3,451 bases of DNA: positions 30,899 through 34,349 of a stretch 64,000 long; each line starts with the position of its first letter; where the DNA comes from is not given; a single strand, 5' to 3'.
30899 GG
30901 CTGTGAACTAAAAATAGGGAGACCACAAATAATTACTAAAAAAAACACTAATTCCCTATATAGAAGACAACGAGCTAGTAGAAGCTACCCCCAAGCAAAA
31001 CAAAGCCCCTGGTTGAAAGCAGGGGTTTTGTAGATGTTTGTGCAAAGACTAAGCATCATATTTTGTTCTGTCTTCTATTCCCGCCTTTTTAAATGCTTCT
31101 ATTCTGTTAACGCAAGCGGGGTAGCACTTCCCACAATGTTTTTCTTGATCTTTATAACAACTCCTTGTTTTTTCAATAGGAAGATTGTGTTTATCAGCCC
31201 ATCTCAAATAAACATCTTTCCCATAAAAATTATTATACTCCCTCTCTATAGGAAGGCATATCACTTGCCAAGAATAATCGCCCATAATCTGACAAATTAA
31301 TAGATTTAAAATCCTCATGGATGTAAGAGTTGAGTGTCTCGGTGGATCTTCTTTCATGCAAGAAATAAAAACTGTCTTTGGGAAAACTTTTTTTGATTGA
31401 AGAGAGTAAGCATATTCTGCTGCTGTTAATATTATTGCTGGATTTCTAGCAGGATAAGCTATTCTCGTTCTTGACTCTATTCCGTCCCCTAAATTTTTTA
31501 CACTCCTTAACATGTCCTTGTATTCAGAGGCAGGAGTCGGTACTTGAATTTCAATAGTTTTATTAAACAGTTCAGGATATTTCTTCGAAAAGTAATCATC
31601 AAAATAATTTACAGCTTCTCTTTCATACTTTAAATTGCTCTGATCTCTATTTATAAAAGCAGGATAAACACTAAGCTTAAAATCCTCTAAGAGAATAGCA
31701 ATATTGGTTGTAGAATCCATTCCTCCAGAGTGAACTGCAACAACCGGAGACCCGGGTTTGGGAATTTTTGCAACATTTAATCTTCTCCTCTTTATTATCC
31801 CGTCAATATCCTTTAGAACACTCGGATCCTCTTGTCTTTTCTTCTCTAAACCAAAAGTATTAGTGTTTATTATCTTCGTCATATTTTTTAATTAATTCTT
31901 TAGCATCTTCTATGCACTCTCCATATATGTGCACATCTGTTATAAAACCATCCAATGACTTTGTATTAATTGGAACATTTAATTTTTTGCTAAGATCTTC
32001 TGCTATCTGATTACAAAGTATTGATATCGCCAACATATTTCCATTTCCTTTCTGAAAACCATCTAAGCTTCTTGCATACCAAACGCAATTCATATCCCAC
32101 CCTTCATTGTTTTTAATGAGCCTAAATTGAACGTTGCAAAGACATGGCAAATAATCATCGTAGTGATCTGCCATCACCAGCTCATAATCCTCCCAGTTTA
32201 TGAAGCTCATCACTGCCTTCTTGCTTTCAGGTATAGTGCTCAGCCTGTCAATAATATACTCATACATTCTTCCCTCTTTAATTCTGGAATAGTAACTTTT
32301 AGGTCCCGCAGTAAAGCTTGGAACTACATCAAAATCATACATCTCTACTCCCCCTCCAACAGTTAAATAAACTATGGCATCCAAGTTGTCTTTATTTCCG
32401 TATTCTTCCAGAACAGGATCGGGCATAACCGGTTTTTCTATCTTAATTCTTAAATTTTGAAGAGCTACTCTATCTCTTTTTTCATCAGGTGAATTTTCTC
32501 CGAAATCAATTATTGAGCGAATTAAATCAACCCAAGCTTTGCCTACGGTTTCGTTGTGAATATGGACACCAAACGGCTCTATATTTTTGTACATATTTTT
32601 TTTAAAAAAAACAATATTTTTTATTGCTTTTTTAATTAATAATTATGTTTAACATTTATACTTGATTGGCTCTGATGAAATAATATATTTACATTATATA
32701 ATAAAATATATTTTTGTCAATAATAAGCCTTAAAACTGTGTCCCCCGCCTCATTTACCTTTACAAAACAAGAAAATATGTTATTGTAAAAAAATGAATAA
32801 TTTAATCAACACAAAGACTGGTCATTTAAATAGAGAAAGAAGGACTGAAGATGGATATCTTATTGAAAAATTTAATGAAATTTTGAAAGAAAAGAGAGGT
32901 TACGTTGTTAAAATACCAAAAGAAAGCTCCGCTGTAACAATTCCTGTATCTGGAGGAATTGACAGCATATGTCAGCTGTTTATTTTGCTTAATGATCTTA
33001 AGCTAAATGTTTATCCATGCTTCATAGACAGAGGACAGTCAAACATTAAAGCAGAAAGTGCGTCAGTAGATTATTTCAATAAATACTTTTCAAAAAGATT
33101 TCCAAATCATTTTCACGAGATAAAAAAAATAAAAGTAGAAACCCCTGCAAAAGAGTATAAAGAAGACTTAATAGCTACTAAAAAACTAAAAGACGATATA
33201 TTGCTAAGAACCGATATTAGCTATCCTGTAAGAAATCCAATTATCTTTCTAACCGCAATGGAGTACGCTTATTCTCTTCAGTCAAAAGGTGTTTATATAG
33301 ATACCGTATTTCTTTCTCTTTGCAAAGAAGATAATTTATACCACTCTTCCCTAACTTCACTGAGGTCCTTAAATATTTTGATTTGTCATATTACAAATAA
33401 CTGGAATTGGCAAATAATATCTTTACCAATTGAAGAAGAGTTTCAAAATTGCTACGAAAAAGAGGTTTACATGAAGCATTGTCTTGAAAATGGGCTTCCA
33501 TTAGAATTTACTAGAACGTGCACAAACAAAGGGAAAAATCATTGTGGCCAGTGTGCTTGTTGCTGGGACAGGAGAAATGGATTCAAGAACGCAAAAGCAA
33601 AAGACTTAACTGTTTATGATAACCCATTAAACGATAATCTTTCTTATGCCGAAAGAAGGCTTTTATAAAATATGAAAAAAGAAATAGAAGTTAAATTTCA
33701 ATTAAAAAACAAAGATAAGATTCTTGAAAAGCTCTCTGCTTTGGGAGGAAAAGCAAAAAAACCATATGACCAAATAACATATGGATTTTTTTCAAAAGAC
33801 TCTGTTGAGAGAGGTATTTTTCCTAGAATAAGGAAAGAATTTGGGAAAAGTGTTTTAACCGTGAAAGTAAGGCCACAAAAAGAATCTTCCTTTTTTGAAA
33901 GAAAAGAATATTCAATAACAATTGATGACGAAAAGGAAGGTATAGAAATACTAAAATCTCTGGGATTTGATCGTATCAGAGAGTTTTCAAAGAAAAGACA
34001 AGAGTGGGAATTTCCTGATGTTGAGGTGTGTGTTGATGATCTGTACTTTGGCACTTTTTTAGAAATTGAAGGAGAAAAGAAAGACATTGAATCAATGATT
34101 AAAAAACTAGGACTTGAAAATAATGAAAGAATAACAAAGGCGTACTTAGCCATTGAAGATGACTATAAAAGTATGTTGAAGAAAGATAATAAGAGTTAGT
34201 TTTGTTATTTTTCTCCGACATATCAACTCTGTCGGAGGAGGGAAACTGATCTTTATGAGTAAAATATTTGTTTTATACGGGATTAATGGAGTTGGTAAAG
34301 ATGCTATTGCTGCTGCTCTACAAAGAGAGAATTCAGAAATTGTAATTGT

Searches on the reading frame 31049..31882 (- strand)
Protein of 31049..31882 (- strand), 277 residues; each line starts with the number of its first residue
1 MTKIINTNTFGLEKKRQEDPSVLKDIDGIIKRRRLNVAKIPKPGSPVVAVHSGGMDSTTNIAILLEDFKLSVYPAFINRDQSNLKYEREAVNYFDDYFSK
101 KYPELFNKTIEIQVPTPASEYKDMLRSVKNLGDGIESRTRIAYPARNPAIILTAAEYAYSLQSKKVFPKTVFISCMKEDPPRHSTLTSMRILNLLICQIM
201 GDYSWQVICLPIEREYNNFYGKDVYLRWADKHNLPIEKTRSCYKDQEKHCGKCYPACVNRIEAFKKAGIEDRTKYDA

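Call 101: search_protein_families(library=pfam, proteins=[window:31049-31882:-], max_evalue=0.0001)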
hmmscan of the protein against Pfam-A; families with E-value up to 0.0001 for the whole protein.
window:31049-31882:- (277 aa): 1 family
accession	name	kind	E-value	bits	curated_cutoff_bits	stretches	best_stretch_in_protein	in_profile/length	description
PF06508.19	QueC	-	5.2e-14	52.7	22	1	225-267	166-209/210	Queuosine biosynthesis protein QueC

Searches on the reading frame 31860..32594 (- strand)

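Call 101: search_protein_families(library=pfam, proteins=[window:31860-32594:-], max_evalue=0.0001)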
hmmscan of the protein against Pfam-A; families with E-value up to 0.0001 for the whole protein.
window:31860-32594:- (244 aa): 1 family
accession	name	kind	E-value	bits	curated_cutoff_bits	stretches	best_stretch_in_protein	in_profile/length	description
PF00303.24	Thymidylat_synt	-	7.9e-11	42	24.3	1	111-238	112-225/266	Thymidylate synthase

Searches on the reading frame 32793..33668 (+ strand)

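Call 101: search_protein_families(library=pfam, proteins=[window:32793-33668:+], max_evalue=0.0001)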
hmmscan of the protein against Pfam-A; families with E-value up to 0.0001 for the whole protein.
window:32793-33668:+ (291 aa): 1 family
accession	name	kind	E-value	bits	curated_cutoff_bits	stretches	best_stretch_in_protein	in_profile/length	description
PF06508.19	QueC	-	5.6e-10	39.5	22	1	52-267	6-209/210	Queuosine biosynthesis protein QueC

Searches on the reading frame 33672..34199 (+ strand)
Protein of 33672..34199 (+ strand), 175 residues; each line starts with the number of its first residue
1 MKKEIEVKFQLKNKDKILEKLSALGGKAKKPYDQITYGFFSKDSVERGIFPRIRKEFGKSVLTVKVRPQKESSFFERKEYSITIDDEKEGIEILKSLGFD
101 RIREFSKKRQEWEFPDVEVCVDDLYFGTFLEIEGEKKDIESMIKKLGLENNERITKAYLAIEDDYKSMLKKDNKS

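Call 101: search_protein_families(library=pfam, proteins=[window:33672-34199:+], max_evalue=0.0001)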
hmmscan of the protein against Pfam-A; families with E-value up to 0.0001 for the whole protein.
window:33672-34199:+ (175 aa): 1 family
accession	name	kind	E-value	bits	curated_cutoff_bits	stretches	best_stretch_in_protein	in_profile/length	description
PF01928.26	CYTH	-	3e-14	53.7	23.2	1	3-157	2-178/179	CYTH domain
